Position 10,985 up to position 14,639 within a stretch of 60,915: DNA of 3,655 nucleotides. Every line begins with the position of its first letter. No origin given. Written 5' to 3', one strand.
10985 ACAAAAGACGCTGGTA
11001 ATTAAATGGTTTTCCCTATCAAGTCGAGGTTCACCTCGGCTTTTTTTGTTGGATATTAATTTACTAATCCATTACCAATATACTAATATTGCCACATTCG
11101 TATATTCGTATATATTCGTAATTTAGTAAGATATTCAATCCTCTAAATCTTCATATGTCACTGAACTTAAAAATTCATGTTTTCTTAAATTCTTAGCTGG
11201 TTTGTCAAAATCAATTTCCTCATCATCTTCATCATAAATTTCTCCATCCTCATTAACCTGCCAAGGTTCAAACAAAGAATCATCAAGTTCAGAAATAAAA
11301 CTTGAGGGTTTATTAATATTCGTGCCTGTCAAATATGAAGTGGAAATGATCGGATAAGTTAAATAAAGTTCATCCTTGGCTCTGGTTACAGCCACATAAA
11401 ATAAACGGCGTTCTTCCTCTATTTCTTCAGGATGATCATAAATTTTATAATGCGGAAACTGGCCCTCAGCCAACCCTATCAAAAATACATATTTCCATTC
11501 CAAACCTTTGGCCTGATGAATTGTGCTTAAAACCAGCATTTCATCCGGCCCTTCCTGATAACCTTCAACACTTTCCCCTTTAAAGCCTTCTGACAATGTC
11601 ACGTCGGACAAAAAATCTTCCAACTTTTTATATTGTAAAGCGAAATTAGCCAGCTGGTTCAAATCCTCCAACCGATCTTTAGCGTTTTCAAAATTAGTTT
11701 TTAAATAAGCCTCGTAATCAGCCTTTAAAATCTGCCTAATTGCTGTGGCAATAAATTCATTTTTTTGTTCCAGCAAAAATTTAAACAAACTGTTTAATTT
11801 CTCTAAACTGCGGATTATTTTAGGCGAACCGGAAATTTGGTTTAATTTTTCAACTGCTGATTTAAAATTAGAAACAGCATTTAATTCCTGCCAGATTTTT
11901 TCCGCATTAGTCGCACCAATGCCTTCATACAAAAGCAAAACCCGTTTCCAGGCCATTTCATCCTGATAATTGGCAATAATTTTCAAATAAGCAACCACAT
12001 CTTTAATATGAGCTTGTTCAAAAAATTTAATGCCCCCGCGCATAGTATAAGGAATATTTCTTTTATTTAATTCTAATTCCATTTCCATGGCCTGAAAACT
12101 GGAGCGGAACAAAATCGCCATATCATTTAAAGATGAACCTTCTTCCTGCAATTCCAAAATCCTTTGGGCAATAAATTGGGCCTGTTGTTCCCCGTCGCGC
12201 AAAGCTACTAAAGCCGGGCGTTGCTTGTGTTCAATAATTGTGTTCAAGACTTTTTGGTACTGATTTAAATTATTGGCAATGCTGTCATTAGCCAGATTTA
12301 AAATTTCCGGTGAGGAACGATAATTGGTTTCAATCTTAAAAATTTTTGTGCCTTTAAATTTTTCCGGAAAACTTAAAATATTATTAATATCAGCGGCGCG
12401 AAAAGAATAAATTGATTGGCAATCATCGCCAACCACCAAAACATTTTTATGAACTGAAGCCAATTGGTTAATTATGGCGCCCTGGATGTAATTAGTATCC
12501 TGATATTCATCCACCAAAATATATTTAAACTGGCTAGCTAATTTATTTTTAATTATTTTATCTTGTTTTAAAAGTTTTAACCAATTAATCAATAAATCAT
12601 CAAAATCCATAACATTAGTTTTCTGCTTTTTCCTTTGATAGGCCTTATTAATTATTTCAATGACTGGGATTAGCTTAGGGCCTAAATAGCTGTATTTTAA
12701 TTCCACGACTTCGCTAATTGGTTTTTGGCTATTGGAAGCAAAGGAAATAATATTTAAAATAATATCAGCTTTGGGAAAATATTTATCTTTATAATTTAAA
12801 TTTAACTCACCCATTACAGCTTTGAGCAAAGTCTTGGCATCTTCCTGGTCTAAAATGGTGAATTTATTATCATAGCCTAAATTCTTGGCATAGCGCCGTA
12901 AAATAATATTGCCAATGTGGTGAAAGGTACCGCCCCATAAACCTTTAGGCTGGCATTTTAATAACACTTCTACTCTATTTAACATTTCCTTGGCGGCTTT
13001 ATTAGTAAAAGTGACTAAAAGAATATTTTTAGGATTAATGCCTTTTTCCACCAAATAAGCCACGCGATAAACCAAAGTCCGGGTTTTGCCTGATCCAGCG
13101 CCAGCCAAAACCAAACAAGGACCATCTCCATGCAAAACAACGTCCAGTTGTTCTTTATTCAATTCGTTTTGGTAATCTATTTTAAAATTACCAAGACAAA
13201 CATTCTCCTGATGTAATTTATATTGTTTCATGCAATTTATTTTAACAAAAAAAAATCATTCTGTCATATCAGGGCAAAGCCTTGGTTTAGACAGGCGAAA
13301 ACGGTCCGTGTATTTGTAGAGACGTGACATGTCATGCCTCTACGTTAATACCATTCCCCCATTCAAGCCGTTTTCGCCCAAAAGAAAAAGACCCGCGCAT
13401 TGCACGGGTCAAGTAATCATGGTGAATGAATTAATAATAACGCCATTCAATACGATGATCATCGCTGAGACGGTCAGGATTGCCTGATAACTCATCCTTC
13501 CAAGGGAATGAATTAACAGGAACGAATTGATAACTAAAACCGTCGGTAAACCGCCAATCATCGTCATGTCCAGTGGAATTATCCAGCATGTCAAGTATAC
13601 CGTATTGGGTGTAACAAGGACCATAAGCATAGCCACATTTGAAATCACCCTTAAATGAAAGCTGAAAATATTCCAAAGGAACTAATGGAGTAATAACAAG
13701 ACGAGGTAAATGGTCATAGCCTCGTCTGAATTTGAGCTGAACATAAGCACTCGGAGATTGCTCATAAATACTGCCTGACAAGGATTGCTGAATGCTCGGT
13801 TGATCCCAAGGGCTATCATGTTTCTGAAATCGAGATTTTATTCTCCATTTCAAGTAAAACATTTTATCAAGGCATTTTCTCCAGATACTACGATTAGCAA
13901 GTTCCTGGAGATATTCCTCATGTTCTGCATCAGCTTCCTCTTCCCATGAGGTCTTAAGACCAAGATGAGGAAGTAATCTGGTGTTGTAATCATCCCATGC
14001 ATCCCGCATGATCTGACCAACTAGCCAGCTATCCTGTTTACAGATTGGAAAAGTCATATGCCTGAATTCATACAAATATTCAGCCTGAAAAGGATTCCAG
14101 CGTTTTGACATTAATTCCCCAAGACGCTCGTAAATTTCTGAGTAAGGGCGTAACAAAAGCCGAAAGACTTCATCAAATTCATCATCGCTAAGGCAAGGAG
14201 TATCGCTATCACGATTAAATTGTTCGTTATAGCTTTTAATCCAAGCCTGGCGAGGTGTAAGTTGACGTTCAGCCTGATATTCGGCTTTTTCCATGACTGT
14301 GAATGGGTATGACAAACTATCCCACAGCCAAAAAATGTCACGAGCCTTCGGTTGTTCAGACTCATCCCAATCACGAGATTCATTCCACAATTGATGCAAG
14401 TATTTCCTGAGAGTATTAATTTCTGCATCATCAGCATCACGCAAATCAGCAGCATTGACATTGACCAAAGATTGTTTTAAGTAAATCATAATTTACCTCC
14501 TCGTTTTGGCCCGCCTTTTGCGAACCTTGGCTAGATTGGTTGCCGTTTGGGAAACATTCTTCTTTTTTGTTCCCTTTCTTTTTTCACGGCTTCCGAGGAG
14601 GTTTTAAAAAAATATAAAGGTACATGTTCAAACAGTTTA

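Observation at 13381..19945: GC-rich island encoding only the late purine pathway (purE-purC, purH, purB)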

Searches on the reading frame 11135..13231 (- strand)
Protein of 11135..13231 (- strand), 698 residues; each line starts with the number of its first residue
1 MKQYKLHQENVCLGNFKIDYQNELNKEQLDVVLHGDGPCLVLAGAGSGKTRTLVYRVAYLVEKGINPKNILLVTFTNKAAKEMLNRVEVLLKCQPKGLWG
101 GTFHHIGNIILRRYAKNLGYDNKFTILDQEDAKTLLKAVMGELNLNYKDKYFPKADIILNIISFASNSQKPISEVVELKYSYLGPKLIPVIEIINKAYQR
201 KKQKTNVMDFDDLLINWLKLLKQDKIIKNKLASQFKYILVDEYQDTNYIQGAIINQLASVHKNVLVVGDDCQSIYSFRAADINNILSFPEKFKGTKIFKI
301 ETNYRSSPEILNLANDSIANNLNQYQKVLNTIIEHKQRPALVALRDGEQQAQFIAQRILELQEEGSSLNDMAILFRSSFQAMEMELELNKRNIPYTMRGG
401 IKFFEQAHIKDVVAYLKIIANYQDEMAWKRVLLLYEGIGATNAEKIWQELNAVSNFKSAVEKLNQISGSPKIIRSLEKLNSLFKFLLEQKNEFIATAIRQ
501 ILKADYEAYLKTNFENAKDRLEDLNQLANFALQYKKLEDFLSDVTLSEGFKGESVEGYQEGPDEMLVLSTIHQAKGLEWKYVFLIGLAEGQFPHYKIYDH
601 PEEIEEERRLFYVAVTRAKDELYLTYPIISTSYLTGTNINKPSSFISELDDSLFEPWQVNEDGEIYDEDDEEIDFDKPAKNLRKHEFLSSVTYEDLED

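Call 6: search_protein_families(library=ncbifam, proteins=[window:11135-13231:-])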
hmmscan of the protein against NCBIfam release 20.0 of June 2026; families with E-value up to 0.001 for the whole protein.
window:11135-13231:- (698 aa): 16 families
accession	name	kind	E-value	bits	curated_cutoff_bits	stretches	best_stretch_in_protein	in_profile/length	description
TIGR01073.1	pcrA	equivalog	1.3e-156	522.9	911.2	1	22-659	3-641/725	DNA helicase PcrA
NF008743.0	PRK11773.1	equivalog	1.9e-132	443.1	965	1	22-655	8-642/720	DNA helicase II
TIGR01075.1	uvrD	equivalog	8.2e-130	434.3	1144.45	1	22-656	3-638/715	DNA helicase II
TIGR01074.1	rep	equivalog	7.7e-126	421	951.45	1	24-660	2-643/668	DNA helicase Rep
NF008172.0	PRK10919.1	equivalog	9.2e-95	318.2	1168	1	24-650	3-634/673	DNA helicase Rep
NF008276.0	PRK11054.1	equivalog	3.2e-52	178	543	3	183-344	384-541/684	DNA helicase IV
TIGR02785.1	addA_Gpos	equivalog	3.1e-46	157.8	707.65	3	185-316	335-478/1234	helicase-exonuclease AddAB subunit AddA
TIGR00609.1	recB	equivalog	1.1e-39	136.4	696.05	3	187-352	322-492/1175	exodeoxyribonuclease V subunit beta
NF010485.0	PRK13909.1-2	equivalog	1.1e-37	129.8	650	2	126-585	219-630/909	RecB-like helicase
TIGR02784.1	addA_alphas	equivalog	8.1e-33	113.9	860.75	2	189-320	342-495/1138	double-strand break repair helicase AddA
NF010487.0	PRK13909.1-4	equivalog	2.1e-28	99.1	759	2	113-434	204-540/924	RecB-like helicase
NF041464.1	HelD_BACSU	equivalog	6.6e-17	60.7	419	1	203-391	518-696/779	RNA polymerase recycling motor HelD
NF008128.0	PRK10876.1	equivalog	1.4e-15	56.1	1697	1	191-316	332-459/1181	exodeoxyribonuclease V subunit beta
NF010484.0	PRK13909.1-1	equivalog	1.4e-13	49.5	1074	2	39-93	7-62/945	RecB-like helicase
NF010486.0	PRK13909.1-3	equivalog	7e-12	44.2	1109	2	202-374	296-489/921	RecB-like helicase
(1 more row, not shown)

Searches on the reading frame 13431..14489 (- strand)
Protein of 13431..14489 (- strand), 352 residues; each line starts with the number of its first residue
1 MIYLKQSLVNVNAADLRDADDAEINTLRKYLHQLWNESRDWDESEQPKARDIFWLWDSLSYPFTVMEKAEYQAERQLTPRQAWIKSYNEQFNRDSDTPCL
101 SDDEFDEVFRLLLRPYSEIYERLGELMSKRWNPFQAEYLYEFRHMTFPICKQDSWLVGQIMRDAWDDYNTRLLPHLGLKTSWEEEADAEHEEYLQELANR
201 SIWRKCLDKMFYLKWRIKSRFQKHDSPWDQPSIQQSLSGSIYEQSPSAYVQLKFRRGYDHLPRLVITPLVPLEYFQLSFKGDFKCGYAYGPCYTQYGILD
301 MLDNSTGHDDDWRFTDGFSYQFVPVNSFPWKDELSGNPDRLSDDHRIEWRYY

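Call 6: search_protein_families(library=ncbifam, proteins=[window:13431-14489:-])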
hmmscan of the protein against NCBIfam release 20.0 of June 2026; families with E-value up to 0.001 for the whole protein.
window:13431-14489:- (352 aa): 0 families

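Call 45: search_protein_families(library=pfam, proteins=[window:13431-14489:-], max_evalue=0.01)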
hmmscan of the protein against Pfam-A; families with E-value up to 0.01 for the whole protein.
window:13431-14489:- (352 aa): 0 families

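Call 78: search_protein_families(library=phrogs, proteins=[window:13431-14489:-], max_evalue=0.001)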
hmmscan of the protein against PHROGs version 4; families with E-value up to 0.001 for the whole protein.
window:13431-14489:- (352 aa): 0 families
